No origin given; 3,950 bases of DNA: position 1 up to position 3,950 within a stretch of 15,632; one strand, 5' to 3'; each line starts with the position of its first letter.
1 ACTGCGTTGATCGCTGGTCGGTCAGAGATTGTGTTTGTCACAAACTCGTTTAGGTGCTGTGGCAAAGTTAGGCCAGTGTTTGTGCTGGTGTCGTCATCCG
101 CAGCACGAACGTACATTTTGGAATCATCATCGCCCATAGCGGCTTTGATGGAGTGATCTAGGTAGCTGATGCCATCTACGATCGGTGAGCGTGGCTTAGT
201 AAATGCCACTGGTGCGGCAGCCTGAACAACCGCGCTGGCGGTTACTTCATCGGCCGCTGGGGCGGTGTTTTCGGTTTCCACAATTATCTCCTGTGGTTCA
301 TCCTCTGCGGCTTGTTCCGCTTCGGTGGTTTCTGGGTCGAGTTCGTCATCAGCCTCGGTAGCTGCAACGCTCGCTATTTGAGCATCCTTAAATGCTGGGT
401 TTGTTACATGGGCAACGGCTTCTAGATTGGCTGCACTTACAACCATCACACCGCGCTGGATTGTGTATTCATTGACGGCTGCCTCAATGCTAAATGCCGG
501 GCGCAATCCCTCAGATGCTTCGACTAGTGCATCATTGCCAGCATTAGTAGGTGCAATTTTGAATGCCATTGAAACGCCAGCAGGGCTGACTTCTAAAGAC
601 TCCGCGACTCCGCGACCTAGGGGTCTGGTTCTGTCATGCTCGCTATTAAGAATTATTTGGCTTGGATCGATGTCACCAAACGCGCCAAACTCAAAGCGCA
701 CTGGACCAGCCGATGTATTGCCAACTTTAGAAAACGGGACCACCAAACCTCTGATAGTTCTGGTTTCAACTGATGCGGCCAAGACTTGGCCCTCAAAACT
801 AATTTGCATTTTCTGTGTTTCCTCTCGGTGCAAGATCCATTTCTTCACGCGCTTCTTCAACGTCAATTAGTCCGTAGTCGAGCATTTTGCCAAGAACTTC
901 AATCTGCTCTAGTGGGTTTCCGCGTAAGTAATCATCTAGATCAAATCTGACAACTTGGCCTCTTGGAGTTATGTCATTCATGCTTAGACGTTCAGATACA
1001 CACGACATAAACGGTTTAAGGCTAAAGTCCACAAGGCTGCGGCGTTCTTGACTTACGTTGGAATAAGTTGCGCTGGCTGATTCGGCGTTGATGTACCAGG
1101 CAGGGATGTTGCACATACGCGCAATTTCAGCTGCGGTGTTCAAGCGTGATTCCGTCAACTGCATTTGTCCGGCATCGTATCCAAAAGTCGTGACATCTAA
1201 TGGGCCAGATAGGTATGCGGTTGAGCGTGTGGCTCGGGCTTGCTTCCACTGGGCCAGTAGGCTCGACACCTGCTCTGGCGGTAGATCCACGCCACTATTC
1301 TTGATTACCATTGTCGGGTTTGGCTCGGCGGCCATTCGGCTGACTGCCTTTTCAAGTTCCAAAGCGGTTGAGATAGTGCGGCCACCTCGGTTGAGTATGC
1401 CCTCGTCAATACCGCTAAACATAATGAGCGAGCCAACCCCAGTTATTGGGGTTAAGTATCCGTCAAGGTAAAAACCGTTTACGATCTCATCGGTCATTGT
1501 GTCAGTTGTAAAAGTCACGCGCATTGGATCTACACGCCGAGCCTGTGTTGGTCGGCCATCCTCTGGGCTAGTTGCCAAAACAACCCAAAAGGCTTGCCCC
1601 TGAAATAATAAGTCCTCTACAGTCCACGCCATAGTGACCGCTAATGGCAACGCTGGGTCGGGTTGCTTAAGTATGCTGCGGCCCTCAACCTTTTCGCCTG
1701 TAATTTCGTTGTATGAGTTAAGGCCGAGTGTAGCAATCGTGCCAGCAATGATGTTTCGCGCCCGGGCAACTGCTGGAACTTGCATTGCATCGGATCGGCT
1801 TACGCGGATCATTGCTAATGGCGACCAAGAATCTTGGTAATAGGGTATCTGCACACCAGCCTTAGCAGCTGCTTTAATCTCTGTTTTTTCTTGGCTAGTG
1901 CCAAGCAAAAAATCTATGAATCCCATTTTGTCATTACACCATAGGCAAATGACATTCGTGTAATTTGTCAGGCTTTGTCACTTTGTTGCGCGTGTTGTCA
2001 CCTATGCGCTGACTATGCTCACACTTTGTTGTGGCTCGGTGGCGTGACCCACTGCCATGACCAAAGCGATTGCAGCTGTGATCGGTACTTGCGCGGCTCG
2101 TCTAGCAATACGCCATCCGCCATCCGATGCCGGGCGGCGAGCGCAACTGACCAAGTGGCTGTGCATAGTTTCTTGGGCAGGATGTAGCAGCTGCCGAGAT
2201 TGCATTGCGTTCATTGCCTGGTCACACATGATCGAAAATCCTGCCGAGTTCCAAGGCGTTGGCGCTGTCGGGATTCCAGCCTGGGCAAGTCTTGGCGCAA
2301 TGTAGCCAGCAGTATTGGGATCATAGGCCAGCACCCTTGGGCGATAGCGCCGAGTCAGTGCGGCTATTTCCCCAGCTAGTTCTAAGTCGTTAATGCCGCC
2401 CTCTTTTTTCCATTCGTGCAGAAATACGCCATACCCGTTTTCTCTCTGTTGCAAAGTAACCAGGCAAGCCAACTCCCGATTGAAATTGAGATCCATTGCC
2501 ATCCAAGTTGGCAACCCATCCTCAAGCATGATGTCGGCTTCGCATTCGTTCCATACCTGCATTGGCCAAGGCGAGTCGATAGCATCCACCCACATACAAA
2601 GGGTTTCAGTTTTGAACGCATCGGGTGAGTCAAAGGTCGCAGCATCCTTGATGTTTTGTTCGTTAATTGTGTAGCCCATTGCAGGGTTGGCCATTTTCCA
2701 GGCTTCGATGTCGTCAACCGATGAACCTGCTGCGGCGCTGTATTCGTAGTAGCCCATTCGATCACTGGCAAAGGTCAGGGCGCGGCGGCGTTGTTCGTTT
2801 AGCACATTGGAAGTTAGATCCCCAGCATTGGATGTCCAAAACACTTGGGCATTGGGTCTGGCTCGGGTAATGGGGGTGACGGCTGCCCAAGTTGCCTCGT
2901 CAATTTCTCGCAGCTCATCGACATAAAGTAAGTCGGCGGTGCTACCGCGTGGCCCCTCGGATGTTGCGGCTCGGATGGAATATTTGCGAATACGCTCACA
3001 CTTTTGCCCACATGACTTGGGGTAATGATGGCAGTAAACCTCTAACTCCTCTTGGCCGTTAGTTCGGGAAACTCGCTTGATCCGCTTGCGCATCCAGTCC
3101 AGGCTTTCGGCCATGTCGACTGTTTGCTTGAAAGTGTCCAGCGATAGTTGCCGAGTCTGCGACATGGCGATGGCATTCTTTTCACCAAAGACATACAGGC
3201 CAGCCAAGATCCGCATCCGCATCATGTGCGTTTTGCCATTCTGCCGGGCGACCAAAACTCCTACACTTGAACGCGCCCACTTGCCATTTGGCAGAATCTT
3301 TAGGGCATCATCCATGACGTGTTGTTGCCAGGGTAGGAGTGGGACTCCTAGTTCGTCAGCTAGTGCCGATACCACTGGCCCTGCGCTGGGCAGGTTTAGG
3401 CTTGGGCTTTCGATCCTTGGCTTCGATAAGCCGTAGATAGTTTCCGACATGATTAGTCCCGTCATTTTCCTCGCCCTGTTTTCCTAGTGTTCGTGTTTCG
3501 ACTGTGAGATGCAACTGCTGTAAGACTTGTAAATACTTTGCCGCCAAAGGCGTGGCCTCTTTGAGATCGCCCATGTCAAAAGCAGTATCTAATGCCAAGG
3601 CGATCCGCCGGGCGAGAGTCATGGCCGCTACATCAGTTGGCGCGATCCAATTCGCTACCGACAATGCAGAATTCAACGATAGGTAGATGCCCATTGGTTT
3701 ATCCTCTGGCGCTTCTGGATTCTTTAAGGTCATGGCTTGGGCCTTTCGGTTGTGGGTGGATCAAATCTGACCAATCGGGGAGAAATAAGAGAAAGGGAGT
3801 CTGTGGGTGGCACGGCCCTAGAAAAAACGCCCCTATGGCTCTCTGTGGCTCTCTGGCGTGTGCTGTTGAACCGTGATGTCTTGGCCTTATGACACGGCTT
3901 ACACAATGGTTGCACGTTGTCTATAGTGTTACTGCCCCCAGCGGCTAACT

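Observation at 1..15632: The window closes on itself: a complete ~15.5 kb tape-measure-bearing phage genome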

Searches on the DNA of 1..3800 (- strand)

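Call 75: search_dna_similar(query=window:1-3800:-, collection=phages, mode=distant, max_rows=10)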
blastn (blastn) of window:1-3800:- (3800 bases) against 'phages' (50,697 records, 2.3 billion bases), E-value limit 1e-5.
No match.

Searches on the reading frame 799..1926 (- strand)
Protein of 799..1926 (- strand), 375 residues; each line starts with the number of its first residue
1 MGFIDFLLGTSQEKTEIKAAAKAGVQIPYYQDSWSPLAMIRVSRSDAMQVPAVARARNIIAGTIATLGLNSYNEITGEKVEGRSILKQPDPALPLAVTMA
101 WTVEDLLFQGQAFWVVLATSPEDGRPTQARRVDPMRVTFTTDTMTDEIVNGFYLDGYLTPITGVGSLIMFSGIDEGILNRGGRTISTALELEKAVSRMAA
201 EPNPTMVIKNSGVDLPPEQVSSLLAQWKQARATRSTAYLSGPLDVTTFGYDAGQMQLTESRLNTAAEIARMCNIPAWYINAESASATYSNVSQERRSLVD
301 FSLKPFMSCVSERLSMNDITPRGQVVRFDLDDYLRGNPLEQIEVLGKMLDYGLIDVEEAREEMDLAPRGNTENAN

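Call 5: search_protein_families(library=pfam, max_evalue=0.01, proteins=[window:799-1926:-])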
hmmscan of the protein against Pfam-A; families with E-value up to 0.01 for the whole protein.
window:799-1926:- (375 aa): 1 family
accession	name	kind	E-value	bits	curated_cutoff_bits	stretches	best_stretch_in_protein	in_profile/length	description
PF04860.17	Phage_portal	-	6.1e-37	127.9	39.1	1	51-363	1-320/321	Phage portal protein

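Call 12: search_dna_similar(query=window:799-1926:-, collection=phages, mode=protein, max_rows=25)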
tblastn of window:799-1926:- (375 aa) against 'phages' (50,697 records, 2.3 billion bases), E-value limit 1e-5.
Records with a match: 251; places in all: 251; records where one place covers at least 80% of the query: 138.
Best place of each record, by identity: <60% 251.
By first word of the organism name: Mycobacterium 60; Arthrobacter 59; Ralstonia 44; Gordonia 17; Lactobacillus 15; Klebsiella 14; Staphylococcus 12; Xanthomonas 6; Curtobacterium 3; Streptomyces 3; and 13 more.
By host as written in the record: Mycobacterium smegmatis mc2 155 45; Arthrobacter sp. ATCC 21022 41; Ralstonia solanacearum 35; Arthrobacter globiformis B-2979 12; Klebsiella pneumoniae 10; Mycobacterium smegmatis mc#155 8; Lactobacillus plantarum 8; Gordonia terrae 3612 6; and 57 more.
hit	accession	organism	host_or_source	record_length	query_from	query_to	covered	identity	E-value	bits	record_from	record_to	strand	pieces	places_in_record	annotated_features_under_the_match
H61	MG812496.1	Gordonia phage SallySpecial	Gordonia terrae 3612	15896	1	333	89%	32.4%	6e-33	135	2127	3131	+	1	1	portal protein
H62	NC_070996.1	Gordonia phage SallySpecial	Gordonia terrae 3612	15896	1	333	89%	32.4%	6e-33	135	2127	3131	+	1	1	portal protein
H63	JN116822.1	Rhodococcus phage RRH1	Rhodococcus rhodochrous str. Rrho39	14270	1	333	89%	30.8%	4e-28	122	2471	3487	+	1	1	portal protein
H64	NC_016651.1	Rhodococcus phage RRH1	Rhodococcus rhodochrous str. Rrho39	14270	1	333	89%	30.8%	4e-28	122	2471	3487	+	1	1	portal protein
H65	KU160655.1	Arthrobacter phage Maggie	Arthrobacter sp. ATCC 21022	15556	40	360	86%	31.4%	4e-39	154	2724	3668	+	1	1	6: portal protein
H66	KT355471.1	Arthrobacter phage Decurro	Arthrobacter sp. ATCC 21022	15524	40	360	86%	31.1%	5e-38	150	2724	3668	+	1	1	portal protein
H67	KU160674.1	Arthrobacter phage Yank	Arthrobacter sp. ATCC 21022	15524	40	360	86%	31.1%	5e-38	150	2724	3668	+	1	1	6: portal protein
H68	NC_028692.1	Arthrobacter phage Decurro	Arthrobacter sp. ATCC 21022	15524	40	360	86%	31.1%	5e-38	150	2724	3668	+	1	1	portal protein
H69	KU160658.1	Arthrobacter phage Muttlie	Arthrobacter sp. ATCC 21022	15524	40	360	86%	31.1%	6e-38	150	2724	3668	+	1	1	6: portal protein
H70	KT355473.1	Arthrobacter phage Jessica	Arthrobacter sp. ATCC 21022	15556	40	360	86%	31.1%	6e-38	150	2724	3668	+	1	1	portal protein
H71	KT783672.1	Arthrobacter phage TymAbreu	Arthrobacter sp. ATCC 21022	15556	40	360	86%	31.1%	6e-38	150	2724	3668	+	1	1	portal protein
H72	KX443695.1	Arthrobacter phage Courtney3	Arthrobacter sp. ATCC 21022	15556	40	360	86%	31.1%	6e-38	150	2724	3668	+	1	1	portal protein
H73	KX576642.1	Arthrobacter phage Massimo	Arthrobacter sp. ATCC 21022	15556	40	360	86%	31.1%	6e-38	150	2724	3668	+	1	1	portal protein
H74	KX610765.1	Arthrobacter phage Prospero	Arthrobacter sp. ATCC 21022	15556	40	360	86%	31.1%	6e-38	150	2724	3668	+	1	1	portal protein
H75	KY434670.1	Arthrobacter phage Chestnut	Arthrobacter sp. ATCC 21022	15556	40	360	86%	31.1%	6e-38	150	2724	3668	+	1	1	portal protein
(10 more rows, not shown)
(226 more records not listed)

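Call 36: find_encoding_contigs(protein=window:799-1926:-, flank=10000, max_places=8)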
Protein window:799-1926:- (375 aa): 3 contigs read that carry it; 1 place shown.
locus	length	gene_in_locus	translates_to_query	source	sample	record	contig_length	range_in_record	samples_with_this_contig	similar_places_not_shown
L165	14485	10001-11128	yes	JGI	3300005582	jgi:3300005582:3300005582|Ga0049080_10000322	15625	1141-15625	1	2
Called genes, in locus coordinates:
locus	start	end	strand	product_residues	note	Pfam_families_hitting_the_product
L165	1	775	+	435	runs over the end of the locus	-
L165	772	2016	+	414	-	-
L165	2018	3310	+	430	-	PF21722:Gly_rich_2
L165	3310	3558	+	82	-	-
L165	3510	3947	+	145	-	PF01551:Peptidase_M23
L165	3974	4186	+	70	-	-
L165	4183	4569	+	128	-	-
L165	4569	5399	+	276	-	-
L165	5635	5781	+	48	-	PF12728:HTH_17, PF13411:MerR_1 (weak), PF00376:MerR (weak)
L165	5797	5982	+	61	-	-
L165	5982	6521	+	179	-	PF25690:Phage_gp49 (weak)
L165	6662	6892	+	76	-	-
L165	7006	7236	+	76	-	-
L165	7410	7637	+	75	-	-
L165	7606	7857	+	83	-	-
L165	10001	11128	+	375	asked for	PF04860:Phage_portal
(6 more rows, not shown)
